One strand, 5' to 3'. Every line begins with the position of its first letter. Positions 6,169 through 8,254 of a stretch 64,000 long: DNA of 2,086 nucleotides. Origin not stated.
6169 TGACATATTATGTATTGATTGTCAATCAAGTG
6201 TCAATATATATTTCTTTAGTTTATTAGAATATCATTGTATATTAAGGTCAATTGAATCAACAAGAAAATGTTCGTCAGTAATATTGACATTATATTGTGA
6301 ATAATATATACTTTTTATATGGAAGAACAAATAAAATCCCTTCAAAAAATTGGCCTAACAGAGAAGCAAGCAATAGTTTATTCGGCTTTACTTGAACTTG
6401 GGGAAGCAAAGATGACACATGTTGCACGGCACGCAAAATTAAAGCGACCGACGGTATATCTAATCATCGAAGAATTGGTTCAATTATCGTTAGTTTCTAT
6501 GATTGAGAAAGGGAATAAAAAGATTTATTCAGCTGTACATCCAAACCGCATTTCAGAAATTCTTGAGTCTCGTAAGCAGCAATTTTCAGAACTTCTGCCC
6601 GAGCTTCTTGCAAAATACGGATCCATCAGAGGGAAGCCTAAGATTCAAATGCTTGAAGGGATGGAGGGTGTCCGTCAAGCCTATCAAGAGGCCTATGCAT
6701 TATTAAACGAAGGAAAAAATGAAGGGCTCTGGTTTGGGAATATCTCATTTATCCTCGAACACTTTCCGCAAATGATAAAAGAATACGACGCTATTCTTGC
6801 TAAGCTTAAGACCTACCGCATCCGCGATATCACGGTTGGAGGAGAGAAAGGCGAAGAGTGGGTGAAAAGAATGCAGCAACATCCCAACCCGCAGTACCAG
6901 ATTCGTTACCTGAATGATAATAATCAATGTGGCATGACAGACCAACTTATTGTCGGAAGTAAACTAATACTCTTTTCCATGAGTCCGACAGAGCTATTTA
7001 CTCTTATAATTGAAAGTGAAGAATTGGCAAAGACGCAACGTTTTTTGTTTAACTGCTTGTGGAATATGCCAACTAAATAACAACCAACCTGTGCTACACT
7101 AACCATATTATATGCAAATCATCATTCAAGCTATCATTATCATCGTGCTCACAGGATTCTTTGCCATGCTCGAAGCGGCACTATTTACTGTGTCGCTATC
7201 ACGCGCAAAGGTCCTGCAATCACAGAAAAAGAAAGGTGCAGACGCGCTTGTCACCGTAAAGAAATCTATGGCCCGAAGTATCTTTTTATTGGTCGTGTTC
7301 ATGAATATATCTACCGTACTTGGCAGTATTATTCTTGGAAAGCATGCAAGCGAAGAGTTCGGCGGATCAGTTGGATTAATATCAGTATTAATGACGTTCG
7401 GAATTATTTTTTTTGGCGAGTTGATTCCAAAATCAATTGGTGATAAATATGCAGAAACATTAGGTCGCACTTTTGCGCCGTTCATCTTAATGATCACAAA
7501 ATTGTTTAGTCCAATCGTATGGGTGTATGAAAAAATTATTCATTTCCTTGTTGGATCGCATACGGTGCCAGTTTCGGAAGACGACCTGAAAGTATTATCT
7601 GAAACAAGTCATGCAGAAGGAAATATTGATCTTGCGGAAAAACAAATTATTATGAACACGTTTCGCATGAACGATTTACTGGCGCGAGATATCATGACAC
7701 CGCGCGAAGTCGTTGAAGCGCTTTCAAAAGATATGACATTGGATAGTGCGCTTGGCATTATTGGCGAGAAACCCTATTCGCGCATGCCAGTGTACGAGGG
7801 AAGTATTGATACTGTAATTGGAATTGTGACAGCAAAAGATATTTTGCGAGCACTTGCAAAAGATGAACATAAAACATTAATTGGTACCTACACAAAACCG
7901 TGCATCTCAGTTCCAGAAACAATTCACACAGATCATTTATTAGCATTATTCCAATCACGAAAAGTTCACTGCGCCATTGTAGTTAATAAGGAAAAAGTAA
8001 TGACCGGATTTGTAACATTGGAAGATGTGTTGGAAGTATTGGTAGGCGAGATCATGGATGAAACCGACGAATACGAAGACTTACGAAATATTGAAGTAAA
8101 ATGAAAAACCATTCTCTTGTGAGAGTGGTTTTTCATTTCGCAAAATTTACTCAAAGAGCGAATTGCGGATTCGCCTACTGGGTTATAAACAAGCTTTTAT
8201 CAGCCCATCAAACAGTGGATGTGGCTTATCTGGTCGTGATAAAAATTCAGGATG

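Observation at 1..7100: Accessory cluster: three paralogous TrmB regulators interleaved with radical-SAM, ABC-F, heme-oxygenase-like, methyltransferase and cupin genes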

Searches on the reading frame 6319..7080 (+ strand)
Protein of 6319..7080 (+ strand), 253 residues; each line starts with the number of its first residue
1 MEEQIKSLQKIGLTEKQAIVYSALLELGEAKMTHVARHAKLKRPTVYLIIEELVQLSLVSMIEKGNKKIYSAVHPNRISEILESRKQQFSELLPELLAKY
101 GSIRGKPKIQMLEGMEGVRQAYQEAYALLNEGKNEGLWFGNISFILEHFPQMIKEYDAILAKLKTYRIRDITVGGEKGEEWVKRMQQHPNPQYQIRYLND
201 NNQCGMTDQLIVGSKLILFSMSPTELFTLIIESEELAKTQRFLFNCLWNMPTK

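Call 5: search_protein_families(library=pfam, proteins=[window:6319-7080:+], max_evalue=0.01)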
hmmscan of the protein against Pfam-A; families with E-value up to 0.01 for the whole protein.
window:6319-7080:+ (253 aa): 2 families
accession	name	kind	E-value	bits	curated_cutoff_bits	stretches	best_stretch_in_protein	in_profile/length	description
PF01978.25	TrmB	-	4.3e-15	55.8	25.6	1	8-75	1-67/68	Sugar-specific transcriptional regulator TrmB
PF03965.22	Penicillinase_R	-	0.00068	20.4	22.6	1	13-76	1-68/115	Penicillinase repressor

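Call 6: search_protein_families(library=ncbifam, proteins=[window:6319-7080:+], max_evalue=0.01)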
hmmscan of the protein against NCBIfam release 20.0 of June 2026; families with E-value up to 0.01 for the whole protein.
window:6319-7080:+ (253 aa): 6 families
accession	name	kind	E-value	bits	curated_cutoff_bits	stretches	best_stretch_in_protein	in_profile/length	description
NF047390.1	TransRegTrmBL1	equivalog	9.6e-11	41.2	650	1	2-154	4-154/341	HTH-type sugar sensing transcriptional regulator TrmBL1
NF053756.1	MreA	equivalog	9.6e-05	22.2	100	1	2-67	4-69/110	MreA family transcriptional regulator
TIGR01884.1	cas_HTH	subfamily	0.00041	19.8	60.2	1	10-68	137-196/202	CRISPR-associated CARF protein Csa3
NF047392.1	TransRegTrmBHalo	equivalog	0.00077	18.6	500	1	9-101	14-102/349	HTH-type sugar sensing transcriptional regulator TrmB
NF040851.1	tran_reg_TrmB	equivalog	0.0009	18.5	600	1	2-76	5-78/338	HTH-type sugar-sensing transcriptional regulator TrmB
TIGR02337.1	HpaR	equivalog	0.0077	16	121.2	0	7-66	20-79/130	homoprotocatechuate degradation operon regulator HpaR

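Call 71: search_protein_families(library=padloc, proteins=[window:6319-7080:+], max_evalue=0.001)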
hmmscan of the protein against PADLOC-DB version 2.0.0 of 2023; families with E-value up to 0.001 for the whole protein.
window:6319-7080:+ (253 aa): 3 families
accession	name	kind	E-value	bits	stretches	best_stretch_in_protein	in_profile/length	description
PDLC01858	CARF3--CARF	-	5.1e-05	21.3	1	1-66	130-194/204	-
PDLC01268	CasR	-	0.00023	19.2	1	11-71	120-175/179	"CAS-I,CAS-II,CAS-III,CAS-IV,CAS-V,CAS-VI; associated_signaling"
PDLC01438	Csa3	-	0.00099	17.2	0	15-108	149-239/305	"CAS-I,CAS-II,CAS-III,CAS-IV,CAS-V,CAS-VI; associated_signaling"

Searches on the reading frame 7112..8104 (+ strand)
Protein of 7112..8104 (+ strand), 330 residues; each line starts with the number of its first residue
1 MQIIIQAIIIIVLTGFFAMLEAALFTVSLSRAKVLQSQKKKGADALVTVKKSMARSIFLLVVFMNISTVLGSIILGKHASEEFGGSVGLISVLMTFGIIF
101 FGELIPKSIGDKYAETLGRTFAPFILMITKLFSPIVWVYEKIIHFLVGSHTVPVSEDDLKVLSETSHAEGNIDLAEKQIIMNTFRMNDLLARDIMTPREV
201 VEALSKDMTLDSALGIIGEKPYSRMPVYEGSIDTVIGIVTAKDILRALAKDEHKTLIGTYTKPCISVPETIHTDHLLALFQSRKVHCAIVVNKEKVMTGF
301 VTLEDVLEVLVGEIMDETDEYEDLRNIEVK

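Call 5: search_protein_families(library=pfam, proteins=[window:7112-8104:+], max_evalue=0.01)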
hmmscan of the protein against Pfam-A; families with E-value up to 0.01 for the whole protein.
window:7112-8104:+ (330 aa): 2 families
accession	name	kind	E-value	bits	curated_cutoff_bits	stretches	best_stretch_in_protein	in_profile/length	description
PF01595.25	CNNM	-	4.4e-33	114.9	28.4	1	7-174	3-179/181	Cyclin M transmembrane N-terminal domain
PF00571.33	CBS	-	9.5e-18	64.7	24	2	191-249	1-56/57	CBS domain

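Call 6: search_protein_families(library=ncbifam, proteins=[window:7112-8104:+], max_evalue=0.01)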
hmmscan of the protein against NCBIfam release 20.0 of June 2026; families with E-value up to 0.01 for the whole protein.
window:7112-8104:+ (330 aa): 12 families
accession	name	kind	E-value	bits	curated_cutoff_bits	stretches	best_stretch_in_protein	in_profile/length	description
TIGR03520.1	GldE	subfamily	6.5e-41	140.7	376.05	1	8-322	2-322/408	gliding motility-associated protein GldE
NF052568.1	PolamExpPaeASal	equivalog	5.6e-32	111.1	500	1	5-320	6-342/424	polyamine export protein PaeA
NF011675.0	PRK15094.1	equivalog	2e-29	102.9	379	1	150-324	28-202/292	CNNM family magnesium/cobalt transport protein CorC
NF008604.1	PRK11573.1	equivalog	5.8e-25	88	475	1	3-314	9-329/428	hypothetical protein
TIGR01302.1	IMP_dehydrog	equivalog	2.7e-08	33.1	481.5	1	204-308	93-198/450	IMP dehydrogenase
NF053863.1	DS11_antiphage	equivalog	9.5e-07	28.2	260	1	175-306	64-188/305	CBS domain-containing anti-phage protein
NF041630.1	CBS_CbpB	equivalog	2.6e-05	24.1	125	0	191-250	11-69/143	cyclic-di-AMP-binding protein CbpB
NF041552.1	TF_PrdR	equivalog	0.00027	19.4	795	1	190-318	7-133/577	sigma-54 dependent transcriptional regulator PrdR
TIGR01137.1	cysta_beta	equivalog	0.0018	17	510.25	1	203-310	350-456/457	cystathionine beta-synthase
NF008141.0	PRK10892.1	equivalog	0.0026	17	505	1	189-308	204-324/328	arabinose-5-phosphate isomerase KdsD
NF005869.0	PRK07807.1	equivalog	0.0031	16.6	549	1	203-308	101-202/479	GuaB1 family IMP dehydrogenase-related protein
NF038279.1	TF_CBS_SpxR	exception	0.0049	15.7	600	1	192-321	191-316/427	CBS-HotDog domain-containing transcription factor SpxR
